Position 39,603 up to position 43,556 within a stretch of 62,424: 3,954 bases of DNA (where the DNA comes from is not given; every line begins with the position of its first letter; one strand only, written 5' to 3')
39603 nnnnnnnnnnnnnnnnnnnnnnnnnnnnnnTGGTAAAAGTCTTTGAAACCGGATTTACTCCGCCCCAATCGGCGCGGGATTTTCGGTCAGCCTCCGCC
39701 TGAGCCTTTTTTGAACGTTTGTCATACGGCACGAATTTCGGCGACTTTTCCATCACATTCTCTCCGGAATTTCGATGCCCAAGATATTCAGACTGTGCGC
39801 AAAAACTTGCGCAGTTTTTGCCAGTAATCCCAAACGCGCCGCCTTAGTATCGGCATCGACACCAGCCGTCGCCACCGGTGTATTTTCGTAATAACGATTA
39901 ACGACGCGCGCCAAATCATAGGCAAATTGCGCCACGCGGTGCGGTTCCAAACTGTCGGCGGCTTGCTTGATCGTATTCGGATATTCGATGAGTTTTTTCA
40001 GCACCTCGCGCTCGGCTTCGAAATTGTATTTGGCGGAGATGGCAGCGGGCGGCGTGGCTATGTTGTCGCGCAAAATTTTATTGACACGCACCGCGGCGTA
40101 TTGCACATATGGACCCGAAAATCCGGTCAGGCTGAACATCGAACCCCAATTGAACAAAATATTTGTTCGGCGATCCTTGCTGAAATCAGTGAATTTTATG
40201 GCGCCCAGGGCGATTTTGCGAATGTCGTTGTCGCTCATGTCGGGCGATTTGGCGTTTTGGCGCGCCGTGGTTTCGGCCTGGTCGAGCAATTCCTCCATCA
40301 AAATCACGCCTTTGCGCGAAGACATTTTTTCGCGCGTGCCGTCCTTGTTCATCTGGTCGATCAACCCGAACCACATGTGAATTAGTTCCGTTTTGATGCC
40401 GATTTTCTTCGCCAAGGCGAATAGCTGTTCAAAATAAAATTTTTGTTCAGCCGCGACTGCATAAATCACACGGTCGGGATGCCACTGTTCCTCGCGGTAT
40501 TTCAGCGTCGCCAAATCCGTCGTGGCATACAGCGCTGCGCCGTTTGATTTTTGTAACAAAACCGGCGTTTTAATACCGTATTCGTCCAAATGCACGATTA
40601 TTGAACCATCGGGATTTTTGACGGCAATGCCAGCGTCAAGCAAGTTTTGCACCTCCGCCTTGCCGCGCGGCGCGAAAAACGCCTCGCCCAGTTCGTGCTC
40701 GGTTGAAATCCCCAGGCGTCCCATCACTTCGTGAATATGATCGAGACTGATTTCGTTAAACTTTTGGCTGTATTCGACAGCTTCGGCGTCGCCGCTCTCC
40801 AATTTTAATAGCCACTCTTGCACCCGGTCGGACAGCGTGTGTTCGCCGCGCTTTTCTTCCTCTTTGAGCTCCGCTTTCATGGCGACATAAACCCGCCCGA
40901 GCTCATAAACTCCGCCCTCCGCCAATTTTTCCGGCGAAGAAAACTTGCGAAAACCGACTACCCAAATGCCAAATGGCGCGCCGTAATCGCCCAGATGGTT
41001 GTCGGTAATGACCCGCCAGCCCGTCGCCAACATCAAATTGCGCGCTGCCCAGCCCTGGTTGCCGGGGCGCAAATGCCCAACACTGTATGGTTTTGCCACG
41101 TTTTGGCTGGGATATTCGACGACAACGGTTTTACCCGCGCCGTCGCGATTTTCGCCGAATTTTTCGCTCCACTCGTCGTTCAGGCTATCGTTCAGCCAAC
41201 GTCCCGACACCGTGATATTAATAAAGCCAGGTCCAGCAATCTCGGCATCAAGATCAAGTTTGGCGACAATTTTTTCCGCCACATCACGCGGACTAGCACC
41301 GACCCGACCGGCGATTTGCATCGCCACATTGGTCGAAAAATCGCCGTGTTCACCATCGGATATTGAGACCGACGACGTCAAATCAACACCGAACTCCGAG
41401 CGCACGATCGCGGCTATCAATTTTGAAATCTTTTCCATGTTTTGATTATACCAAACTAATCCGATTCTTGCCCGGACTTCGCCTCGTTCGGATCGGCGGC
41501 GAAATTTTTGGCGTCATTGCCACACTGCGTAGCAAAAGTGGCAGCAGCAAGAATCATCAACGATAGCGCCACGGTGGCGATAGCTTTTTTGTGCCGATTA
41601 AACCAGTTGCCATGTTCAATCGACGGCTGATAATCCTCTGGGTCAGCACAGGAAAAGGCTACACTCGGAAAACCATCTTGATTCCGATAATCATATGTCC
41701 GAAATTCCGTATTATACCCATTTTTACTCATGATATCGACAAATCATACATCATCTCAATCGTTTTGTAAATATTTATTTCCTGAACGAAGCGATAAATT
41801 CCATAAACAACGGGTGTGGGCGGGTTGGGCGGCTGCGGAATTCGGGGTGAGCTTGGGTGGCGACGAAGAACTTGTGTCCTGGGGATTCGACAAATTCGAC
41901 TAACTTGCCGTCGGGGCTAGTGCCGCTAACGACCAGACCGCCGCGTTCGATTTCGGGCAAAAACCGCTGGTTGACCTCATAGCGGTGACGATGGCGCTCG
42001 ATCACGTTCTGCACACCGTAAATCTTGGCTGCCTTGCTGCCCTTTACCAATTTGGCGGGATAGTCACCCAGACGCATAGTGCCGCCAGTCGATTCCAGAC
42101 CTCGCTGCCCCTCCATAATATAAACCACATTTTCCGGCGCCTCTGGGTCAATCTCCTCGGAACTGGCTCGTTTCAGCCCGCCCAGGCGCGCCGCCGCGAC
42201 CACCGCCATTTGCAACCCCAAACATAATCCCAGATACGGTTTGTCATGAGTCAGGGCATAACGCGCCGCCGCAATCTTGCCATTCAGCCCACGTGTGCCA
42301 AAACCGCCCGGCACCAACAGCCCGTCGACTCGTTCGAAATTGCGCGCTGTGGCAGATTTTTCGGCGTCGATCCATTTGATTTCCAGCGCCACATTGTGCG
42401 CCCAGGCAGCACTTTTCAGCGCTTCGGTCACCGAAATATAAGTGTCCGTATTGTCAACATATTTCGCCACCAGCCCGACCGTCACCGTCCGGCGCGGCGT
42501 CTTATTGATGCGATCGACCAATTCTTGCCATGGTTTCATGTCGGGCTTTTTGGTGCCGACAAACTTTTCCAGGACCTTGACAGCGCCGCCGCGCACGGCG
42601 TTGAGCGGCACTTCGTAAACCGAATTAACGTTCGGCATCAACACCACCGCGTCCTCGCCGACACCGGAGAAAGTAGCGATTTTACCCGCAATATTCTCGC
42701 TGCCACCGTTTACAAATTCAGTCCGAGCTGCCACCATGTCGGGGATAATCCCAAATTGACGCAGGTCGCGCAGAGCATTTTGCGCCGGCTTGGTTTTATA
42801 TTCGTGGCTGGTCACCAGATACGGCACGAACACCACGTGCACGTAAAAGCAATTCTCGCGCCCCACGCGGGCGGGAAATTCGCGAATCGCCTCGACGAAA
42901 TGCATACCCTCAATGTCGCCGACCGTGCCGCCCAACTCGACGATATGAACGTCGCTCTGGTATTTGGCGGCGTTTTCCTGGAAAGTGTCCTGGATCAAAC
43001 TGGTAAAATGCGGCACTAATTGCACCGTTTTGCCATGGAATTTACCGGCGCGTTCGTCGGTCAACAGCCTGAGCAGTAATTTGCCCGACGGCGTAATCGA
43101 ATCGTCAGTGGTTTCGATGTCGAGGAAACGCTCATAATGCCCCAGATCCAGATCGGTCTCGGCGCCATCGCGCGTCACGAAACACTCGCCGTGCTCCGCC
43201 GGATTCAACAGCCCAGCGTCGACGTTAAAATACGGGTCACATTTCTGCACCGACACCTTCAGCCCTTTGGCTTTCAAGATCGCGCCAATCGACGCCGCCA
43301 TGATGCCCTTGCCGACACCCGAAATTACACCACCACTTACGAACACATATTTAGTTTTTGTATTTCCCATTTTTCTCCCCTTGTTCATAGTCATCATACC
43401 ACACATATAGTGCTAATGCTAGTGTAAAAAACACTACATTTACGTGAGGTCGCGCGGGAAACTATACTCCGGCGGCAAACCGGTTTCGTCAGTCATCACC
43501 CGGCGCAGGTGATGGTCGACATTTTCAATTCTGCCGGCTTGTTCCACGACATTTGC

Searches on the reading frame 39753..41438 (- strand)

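Call 50: search_protein_families(library=pfam, proteins=[window:39753-41438:-], max_evalue=0.00001)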
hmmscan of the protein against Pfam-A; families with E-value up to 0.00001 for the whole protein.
window:39753-41438:- (561 aa): 3 families
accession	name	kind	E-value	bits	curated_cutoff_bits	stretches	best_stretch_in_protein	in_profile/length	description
PF00750.26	tRNA-synt_1d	-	3.5e-63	214.1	23.3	1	99-431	16-349/349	tRNA synthetases class I (R), catalytic domain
PF05746.21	DALR_1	-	1.8e-26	93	22.3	1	445-561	1-117/117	DALR anticodon binding domain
PF03485.21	Arg_tRNA_synt_N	-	6.3e-16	59.2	21.5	1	5-76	4-84/85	Arginyl tRNA synthetase N terminal domain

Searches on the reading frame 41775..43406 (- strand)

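Call 51: search_protein_families(library=pfam, proteins=[window:41775-43406:-], max_evalue=0.00001)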
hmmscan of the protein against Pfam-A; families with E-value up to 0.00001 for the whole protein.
window:41775-43406:- (543 aa): 3 families
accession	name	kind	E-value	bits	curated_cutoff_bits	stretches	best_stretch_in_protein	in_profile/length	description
PF06418.20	CTP_synth_N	-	9.1e-98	327.3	26.1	1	19-278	1-258/265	CTP synthase N-terminus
PF00117.34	GATase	-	2.2e-34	119.2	22.8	1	321-538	4-188/190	Glutamine amidotransferase class-I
PF07722.19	Peptidase_C26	-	5.5e-09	36.6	20.5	1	378-522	95-219/219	Peptidase C26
